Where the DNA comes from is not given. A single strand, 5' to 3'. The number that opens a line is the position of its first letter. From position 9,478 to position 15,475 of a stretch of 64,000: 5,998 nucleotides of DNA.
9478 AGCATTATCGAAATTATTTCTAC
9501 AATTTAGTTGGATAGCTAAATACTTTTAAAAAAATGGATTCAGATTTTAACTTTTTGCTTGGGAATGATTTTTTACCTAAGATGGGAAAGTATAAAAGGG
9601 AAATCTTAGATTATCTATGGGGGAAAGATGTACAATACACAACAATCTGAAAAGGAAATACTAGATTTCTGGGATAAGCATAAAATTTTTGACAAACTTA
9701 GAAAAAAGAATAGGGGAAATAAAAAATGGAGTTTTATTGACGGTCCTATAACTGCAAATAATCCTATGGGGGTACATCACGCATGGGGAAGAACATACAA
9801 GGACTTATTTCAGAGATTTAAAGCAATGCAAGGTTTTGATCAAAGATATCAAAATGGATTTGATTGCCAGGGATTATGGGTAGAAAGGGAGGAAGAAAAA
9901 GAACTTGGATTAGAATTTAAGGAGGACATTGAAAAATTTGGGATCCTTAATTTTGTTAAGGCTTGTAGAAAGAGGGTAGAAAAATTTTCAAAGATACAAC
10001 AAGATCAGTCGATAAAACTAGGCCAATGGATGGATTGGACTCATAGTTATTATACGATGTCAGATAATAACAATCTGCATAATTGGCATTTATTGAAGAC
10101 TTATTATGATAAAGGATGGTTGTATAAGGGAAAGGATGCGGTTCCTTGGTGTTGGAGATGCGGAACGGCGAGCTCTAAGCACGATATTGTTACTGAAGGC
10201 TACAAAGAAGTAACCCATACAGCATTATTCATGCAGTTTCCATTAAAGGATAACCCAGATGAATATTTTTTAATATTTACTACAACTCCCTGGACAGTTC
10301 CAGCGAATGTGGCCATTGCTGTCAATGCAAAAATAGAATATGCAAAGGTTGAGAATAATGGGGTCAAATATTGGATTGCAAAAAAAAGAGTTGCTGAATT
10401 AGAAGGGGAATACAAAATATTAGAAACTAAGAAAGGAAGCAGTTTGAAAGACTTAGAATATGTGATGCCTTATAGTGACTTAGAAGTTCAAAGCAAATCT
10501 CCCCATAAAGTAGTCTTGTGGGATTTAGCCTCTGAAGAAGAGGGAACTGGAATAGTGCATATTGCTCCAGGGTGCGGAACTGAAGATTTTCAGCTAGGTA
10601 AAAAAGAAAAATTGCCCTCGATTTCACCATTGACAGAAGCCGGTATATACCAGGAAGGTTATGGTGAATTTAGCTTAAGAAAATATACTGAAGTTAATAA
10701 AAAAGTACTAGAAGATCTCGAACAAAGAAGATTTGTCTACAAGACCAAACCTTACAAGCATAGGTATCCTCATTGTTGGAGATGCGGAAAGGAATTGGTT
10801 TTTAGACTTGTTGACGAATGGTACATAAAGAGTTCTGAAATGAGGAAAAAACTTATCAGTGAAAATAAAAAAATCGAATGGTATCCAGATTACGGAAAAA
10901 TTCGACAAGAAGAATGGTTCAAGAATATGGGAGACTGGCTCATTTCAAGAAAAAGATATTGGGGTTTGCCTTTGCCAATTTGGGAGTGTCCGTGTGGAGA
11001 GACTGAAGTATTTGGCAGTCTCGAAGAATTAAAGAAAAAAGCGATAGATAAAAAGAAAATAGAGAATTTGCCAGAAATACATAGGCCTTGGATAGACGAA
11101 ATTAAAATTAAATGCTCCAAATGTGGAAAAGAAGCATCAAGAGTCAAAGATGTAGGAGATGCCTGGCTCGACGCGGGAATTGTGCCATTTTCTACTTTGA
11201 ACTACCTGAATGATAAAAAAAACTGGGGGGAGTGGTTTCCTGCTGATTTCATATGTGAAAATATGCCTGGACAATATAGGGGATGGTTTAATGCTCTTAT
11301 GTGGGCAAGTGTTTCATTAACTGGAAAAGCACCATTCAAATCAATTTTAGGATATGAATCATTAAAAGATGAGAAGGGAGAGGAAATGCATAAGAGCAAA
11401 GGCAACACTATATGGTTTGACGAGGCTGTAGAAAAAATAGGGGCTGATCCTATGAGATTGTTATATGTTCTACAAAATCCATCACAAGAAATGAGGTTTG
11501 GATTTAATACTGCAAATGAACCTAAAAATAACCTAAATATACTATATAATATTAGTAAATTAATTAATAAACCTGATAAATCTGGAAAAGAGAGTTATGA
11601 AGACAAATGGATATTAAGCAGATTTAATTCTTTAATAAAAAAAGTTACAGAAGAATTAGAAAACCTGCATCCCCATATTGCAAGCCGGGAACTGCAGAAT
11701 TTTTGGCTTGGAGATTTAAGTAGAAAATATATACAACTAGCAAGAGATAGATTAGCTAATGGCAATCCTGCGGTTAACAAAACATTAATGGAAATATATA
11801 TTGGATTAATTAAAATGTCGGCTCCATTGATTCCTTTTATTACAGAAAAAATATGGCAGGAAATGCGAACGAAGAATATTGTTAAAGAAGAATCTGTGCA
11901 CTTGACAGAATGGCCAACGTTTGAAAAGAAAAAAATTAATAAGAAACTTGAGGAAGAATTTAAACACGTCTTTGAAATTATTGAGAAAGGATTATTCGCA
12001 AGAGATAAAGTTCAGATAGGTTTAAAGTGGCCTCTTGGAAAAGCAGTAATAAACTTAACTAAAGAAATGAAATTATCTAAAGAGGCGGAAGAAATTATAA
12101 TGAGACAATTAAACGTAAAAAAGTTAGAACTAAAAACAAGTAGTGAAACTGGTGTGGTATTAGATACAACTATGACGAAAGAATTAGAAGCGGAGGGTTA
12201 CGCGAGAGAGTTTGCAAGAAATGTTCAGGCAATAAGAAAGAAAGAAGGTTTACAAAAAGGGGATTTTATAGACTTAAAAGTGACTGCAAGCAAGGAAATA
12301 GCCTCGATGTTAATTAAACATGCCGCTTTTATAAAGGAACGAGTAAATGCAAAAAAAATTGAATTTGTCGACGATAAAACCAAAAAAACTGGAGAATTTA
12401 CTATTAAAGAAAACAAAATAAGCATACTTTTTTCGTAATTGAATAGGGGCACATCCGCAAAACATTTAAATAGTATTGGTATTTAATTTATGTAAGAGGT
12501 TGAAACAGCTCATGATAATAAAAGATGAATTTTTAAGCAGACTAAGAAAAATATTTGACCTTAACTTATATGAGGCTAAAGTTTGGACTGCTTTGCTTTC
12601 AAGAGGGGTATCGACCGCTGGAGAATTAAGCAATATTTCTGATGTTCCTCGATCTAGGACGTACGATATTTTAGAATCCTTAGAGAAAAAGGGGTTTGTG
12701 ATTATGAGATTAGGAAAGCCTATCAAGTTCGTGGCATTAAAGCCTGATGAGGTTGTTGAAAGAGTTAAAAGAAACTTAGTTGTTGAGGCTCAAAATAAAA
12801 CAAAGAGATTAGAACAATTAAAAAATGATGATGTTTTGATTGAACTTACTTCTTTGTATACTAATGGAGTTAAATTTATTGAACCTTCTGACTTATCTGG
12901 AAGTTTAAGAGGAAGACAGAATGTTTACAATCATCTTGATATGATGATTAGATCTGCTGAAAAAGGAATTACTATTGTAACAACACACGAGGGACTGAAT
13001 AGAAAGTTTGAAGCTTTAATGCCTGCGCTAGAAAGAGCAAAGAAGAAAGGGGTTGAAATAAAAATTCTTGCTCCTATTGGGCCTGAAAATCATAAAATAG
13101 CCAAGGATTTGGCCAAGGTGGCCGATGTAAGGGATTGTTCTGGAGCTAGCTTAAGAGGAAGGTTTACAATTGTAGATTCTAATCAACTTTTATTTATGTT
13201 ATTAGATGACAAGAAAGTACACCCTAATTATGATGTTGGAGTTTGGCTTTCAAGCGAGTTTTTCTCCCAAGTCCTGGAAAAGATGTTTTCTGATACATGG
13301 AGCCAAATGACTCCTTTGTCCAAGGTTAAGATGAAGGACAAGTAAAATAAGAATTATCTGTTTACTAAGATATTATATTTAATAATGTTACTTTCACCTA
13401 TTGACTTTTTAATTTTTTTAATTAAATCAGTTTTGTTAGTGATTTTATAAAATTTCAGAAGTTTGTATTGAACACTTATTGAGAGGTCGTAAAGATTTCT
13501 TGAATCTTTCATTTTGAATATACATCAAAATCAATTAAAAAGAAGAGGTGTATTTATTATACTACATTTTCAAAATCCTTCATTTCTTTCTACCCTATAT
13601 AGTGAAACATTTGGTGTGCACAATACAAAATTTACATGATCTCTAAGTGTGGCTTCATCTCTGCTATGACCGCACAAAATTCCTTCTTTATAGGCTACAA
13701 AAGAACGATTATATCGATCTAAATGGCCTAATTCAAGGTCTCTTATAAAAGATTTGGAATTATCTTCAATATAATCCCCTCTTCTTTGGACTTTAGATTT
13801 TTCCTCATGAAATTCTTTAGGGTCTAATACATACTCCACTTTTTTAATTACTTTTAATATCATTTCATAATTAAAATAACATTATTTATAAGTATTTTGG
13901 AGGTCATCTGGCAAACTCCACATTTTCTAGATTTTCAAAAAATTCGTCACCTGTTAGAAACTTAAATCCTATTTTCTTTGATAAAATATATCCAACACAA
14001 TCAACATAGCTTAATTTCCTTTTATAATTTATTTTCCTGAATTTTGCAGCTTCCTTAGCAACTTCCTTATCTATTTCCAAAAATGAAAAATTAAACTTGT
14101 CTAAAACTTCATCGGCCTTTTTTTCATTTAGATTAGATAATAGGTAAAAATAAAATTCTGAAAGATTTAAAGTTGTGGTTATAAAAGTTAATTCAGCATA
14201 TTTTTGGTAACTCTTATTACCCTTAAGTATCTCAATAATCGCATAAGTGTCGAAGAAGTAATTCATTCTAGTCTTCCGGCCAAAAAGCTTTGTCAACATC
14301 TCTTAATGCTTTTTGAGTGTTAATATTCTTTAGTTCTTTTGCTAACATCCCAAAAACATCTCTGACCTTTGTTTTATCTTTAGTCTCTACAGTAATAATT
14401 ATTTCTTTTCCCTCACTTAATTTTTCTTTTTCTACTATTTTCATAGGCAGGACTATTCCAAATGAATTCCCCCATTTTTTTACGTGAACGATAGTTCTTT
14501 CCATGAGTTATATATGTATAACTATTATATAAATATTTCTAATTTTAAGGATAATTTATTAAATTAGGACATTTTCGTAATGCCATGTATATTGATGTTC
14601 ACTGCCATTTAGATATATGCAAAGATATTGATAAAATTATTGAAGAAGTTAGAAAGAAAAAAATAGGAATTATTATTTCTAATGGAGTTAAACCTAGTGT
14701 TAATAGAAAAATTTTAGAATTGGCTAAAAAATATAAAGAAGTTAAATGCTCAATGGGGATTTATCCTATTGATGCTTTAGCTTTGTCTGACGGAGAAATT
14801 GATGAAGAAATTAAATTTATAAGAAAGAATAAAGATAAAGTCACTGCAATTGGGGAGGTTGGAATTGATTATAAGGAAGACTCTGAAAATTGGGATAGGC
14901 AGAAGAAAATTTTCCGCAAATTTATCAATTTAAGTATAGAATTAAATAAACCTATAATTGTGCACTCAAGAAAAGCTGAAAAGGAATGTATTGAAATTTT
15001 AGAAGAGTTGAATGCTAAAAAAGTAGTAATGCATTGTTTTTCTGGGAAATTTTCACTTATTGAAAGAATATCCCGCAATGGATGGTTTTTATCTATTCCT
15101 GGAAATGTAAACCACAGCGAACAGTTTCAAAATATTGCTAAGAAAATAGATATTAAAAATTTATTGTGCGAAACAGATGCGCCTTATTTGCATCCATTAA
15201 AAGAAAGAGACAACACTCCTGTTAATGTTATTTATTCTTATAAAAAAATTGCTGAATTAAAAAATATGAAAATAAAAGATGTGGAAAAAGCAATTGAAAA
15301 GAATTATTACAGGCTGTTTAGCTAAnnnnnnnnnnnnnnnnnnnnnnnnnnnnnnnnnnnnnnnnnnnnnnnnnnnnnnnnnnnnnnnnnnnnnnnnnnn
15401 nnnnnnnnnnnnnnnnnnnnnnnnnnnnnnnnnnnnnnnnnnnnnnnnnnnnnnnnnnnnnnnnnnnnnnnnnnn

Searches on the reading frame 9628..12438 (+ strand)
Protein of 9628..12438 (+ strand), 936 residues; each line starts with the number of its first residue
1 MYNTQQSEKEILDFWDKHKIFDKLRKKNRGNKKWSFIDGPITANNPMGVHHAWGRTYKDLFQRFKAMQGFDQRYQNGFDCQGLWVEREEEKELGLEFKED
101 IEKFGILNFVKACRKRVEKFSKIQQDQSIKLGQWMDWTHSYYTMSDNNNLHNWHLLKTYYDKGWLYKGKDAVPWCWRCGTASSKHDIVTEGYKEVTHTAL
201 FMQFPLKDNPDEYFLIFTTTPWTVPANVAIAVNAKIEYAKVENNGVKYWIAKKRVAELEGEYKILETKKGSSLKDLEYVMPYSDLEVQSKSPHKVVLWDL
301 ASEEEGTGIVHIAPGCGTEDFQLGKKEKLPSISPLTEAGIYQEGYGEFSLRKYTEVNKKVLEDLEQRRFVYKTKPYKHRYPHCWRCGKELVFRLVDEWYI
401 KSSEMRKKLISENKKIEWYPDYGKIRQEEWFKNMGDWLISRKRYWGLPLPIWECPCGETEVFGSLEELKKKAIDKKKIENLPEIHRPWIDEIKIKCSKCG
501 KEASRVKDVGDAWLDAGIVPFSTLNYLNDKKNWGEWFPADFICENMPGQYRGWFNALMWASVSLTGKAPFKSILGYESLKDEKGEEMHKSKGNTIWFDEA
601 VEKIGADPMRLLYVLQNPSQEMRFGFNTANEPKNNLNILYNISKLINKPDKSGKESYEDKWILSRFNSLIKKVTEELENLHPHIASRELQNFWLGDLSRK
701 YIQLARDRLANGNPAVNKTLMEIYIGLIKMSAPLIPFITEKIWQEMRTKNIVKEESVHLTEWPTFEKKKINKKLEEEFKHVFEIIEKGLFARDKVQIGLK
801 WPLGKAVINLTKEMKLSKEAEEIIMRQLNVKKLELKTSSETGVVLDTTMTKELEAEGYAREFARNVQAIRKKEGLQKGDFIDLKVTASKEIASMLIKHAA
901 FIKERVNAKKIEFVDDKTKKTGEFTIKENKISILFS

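Call 71: search_protein_families(library=pfam, proteins=[window:9628-12438:+], max_evalue=0.00001)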
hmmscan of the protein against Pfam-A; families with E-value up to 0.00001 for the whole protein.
window:9628-12438:+ (936 aa): 5 families
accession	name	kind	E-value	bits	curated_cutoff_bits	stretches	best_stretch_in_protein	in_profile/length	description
PF00133.28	tRNA-synt_1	-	4.8e-87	292.8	22.7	1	11-623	2-412/414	tRNA synthetases class I (I, L, M and V)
PF08264.19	Anticodon_1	-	1.3e-32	113.2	25.1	1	659-803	1-144/148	Anticodon-binding domain of tRNA ligase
PF19302.4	DUF5915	-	4.1e-19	69.3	27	1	812-933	71-190/195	Domain of unknown function (DUF5915)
PF09334.17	tRNA-synt_1g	-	9.4e-13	48.1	20.1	1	513-646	248-387/391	tRNA synthetases class I (M)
PF01921.24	tRNA-synt_1f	-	9.5e-06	25.2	27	0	574-627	270-323/360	tRNA synthetases class I (K)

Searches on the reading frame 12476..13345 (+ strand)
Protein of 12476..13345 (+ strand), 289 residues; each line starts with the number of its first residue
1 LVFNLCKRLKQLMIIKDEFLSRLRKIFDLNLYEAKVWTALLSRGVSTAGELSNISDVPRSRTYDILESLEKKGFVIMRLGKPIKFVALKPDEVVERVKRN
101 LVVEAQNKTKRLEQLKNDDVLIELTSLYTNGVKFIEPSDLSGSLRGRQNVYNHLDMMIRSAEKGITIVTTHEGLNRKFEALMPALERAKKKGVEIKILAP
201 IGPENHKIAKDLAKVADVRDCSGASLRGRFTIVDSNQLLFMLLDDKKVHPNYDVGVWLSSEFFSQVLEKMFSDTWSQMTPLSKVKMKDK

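Call 34: search_protein_families(library=pfam, proteins=[window:12476-13345:+], max_evalue=0.001)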
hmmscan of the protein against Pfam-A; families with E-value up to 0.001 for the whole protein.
window:12476-13345:+ (289 aa): 2 families
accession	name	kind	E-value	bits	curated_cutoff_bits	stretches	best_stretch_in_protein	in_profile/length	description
PF01978.25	TrmB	-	6.1e-20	71.3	25.6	1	24-90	2-67/68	Sugar-specific transcriptional regulator TrmB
PF11495.14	Regulator_TrmB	-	6.7e-07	29.2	22.2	1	145-279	6-133/233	Archaeal transcriptional regulator TrmB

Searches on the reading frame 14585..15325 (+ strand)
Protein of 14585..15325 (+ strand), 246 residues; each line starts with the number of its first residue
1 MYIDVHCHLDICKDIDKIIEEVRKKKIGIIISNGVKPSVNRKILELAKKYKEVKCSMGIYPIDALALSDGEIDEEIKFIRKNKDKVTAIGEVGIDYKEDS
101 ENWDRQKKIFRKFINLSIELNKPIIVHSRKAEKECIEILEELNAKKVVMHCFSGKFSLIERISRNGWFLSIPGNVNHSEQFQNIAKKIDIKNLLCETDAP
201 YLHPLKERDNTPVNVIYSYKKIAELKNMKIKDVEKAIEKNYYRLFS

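Call 34: search_protein_families(library=pfam, proteins=[window:14585-15325:+], max_evalue=0.001)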
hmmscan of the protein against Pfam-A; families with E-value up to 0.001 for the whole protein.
window:14585-15325:+ (246 aa): 1 family
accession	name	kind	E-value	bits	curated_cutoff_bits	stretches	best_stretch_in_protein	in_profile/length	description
PF01026.27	TatD_DNase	-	2.9e-67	227.2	27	1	3-246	1-253/253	TatD related DNase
